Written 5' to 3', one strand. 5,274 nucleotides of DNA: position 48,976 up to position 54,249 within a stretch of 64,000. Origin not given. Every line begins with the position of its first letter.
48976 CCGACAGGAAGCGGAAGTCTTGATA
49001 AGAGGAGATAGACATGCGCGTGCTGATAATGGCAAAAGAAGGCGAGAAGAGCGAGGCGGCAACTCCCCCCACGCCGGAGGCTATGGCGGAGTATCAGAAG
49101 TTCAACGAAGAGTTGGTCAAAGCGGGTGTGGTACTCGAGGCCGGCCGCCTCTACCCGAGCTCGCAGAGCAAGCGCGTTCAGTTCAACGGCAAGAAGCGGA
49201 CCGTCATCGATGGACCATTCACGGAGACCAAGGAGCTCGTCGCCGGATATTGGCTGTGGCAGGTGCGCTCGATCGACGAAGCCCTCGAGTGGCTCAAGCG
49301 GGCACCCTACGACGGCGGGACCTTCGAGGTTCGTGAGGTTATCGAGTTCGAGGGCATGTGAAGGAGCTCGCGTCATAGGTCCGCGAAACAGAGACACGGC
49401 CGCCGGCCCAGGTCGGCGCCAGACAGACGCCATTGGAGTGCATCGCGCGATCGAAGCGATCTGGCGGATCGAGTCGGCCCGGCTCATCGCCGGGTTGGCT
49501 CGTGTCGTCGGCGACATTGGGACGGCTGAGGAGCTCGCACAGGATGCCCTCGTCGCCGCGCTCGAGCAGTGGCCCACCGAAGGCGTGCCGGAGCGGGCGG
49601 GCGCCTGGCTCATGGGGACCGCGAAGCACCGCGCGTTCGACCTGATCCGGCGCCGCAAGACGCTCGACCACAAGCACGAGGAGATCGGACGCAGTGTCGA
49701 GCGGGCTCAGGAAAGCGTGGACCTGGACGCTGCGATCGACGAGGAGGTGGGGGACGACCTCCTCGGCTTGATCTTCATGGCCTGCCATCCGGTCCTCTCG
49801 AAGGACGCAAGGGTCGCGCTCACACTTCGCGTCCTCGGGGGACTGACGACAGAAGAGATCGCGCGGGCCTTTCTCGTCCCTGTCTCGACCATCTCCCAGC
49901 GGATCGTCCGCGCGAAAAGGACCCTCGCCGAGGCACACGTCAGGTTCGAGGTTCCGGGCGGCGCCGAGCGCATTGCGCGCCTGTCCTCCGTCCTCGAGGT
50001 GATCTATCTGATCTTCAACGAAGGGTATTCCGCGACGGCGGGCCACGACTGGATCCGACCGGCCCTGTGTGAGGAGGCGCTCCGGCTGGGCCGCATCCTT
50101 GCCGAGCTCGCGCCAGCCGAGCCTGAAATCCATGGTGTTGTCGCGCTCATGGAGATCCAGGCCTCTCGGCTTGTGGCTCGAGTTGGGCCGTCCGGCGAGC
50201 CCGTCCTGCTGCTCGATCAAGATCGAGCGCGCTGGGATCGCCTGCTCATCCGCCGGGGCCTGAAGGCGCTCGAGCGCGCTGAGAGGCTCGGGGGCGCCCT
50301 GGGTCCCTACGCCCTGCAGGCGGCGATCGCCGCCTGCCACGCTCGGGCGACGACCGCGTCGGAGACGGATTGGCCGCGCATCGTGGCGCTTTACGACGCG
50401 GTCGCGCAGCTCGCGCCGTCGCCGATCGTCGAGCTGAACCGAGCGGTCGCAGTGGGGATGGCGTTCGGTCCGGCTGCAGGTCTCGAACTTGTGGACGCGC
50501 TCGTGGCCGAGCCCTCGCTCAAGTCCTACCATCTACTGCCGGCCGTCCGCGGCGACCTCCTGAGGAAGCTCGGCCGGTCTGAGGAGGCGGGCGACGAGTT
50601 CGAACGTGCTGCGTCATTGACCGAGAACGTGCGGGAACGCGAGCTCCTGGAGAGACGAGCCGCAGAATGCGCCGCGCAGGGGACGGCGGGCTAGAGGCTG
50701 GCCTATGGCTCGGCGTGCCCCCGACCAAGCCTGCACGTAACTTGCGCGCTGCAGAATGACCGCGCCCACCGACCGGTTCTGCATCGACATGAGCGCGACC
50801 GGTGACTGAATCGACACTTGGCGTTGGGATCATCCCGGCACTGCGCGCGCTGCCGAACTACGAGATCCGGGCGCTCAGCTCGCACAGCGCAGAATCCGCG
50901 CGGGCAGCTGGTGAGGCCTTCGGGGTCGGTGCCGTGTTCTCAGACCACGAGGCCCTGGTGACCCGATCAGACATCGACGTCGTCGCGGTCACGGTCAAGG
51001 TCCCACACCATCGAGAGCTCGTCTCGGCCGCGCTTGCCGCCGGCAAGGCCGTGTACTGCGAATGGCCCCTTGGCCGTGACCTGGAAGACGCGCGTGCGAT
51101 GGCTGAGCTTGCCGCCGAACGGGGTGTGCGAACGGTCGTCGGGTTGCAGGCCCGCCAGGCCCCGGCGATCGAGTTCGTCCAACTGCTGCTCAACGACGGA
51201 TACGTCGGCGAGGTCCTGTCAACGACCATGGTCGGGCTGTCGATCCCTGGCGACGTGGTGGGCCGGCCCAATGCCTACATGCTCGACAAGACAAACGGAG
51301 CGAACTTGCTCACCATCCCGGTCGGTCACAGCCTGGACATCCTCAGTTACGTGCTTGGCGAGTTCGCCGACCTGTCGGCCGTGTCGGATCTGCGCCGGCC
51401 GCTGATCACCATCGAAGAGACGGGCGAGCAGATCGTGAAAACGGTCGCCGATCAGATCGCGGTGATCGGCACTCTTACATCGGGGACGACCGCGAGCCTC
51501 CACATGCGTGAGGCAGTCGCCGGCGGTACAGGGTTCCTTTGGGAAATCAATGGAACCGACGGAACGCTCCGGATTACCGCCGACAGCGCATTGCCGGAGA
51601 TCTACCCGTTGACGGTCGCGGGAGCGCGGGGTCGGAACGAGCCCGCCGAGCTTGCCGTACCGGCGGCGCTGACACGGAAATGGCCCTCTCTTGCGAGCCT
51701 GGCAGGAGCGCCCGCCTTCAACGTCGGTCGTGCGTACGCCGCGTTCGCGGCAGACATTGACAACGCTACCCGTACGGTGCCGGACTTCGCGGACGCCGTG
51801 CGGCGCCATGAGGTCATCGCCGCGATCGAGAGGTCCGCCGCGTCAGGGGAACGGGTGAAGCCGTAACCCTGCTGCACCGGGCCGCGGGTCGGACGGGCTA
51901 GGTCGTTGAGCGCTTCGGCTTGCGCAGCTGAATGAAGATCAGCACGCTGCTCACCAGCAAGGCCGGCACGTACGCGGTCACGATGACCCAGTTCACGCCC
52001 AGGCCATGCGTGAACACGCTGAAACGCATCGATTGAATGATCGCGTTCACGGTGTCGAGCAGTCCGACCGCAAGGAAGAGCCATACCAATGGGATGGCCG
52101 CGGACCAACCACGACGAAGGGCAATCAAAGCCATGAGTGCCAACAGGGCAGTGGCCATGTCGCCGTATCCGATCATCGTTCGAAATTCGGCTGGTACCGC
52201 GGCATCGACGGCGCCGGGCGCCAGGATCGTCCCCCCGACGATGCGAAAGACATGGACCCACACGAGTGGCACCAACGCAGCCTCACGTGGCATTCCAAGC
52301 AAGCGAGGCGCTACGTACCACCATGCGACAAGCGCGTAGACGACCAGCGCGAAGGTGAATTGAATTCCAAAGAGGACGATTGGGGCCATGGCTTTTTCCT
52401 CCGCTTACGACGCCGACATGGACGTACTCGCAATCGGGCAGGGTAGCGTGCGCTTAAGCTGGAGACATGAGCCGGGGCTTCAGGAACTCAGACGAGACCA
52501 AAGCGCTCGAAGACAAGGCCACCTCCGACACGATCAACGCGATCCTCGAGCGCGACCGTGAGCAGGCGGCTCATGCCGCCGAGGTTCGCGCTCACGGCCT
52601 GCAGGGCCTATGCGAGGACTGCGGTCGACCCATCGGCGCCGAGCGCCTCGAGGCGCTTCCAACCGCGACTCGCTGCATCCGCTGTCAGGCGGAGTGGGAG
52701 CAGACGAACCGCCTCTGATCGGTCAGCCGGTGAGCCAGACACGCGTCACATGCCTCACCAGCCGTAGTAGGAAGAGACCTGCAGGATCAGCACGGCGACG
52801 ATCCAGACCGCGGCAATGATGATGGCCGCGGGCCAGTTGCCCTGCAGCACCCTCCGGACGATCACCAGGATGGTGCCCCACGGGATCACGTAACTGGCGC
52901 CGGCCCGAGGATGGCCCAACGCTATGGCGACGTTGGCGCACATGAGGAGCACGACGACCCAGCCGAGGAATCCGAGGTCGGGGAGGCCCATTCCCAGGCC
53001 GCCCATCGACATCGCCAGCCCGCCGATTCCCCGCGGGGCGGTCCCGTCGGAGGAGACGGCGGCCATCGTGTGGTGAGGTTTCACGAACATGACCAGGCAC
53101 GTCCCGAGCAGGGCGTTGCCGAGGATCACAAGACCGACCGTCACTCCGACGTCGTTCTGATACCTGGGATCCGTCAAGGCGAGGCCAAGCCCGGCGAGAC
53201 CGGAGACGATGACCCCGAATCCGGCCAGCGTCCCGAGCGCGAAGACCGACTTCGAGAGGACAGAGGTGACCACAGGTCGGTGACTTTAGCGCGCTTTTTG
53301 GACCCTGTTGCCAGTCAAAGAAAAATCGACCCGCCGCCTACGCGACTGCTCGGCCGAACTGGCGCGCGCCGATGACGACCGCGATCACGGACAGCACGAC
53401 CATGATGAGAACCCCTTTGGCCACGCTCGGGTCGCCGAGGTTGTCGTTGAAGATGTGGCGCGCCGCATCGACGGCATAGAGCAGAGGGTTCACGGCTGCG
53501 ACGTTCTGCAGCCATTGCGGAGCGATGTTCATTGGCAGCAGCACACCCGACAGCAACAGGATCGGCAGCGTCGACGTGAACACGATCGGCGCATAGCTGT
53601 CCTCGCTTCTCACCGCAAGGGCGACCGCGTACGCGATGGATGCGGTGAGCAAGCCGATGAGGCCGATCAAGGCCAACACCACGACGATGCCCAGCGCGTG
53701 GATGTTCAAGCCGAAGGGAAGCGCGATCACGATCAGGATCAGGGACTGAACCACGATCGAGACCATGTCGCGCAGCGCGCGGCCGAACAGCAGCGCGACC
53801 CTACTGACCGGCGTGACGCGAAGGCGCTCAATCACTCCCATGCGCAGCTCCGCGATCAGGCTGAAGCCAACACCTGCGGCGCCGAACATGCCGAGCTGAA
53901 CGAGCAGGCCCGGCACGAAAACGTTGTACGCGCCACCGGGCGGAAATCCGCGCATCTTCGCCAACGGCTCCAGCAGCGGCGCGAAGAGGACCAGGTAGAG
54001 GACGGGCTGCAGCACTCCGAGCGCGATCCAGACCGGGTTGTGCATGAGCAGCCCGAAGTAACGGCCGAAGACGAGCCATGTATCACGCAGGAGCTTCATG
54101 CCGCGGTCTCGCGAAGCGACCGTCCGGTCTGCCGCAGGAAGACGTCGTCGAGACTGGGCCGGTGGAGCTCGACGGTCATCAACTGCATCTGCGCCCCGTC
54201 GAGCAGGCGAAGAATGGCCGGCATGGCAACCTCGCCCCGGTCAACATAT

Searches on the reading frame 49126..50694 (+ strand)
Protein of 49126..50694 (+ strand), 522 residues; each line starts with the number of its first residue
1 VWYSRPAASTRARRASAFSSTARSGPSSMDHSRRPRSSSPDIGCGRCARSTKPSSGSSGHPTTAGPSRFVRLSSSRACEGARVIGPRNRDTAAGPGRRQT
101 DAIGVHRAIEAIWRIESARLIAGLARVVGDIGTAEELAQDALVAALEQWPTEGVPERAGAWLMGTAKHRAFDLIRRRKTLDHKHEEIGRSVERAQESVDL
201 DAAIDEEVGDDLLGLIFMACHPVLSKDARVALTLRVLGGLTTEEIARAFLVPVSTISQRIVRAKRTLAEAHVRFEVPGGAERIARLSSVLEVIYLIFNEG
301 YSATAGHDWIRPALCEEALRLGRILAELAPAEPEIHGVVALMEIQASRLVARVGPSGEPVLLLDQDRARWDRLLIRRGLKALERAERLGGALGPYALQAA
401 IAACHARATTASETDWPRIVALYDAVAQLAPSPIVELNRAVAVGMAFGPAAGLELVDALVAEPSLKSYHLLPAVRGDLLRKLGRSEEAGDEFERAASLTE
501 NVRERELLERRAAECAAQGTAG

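Call 46: search_protein_families(library=pfam, proteins=[window:49126-50694:+], max_evalue=0.001)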
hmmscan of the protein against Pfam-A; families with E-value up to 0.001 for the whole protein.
window:49126-50694:+ (522 aa): 4 families
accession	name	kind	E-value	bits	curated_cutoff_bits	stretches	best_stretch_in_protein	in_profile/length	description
PF20239.3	DUF6596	-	2.1e-36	124.7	27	1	285-385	1-101/102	Family of unknown function (DUF6596)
PF08281.18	Sigma70_r4_2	-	1.1e-11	44.7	25.7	1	217-267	4-54/54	Sigma-70, region 4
PF04542.20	Sigma70_r2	-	2.7e-08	33.9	24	1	120-178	8-69/71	Sigma-70 region 2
PF04545.22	Sigma70_r4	-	4.3e-05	23.4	24.1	1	224-267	5-48/50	Sigma-70, region 4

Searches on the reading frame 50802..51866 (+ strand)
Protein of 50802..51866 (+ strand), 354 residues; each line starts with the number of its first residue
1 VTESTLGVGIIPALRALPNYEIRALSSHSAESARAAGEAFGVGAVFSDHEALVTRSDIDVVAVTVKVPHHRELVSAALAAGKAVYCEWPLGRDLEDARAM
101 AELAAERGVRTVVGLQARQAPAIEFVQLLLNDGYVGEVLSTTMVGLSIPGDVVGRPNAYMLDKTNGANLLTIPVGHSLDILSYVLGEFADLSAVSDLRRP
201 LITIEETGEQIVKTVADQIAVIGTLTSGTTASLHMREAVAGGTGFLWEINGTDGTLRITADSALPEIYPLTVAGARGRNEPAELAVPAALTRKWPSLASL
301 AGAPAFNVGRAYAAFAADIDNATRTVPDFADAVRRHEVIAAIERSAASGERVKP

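Call 46: search_protein_families(library=pfam, proteins=[window:50802-51866:+], max_evalue=0.001)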
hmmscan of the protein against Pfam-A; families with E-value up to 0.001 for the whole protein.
window:50802-51866:+ (354 aa): 4 families
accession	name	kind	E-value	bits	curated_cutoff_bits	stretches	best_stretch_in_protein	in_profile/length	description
PF22685.1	Gal80p_C-like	-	7.3e-27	94.9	29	1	121-259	1-151/152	Gal80p, C-terminal domain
PF01408.29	GFO_IDH_MocA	-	6.3e-19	69.3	24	1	13-114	18-119/120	Oxidoreductase family, NAD-binding Rossmann fold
PF22725.1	GFO_IDH_MocA_C3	-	6.7e-08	33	27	1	127-257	5-124/124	GFO/IDH/MocA C-terminal domain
PF02894.22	GFO_IDH_MocA_C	-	1.1e-06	29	22.9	1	176-353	49-217/218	Oxidoreductase family, C-terminal alpha/beta domain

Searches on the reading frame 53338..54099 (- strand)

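Call 46: search_protein_families(library=pfam, proteins=[window:53338-54099:-], max_evalue=0.001)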
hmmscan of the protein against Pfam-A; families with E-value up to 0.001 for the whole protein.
window:53338-54099:- (253 aa): 3 families
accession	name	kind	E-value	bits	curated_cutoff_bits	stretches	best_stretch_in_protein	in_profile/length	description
PF01061.29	ABC2_membrane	-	8.6e-25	88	26.9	1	7-217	3-210/211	ABC-2 type transporter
PF12698.13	ABC2_membrane_3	-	9.7e-21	74.7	31.6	1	56-245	159-346/347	ABC-2 family transporter protein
PF12679.13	ABC2_membrane_2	-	2.7e-05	24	27.2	1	70-250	79-280/283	ABC-2 family transporter protein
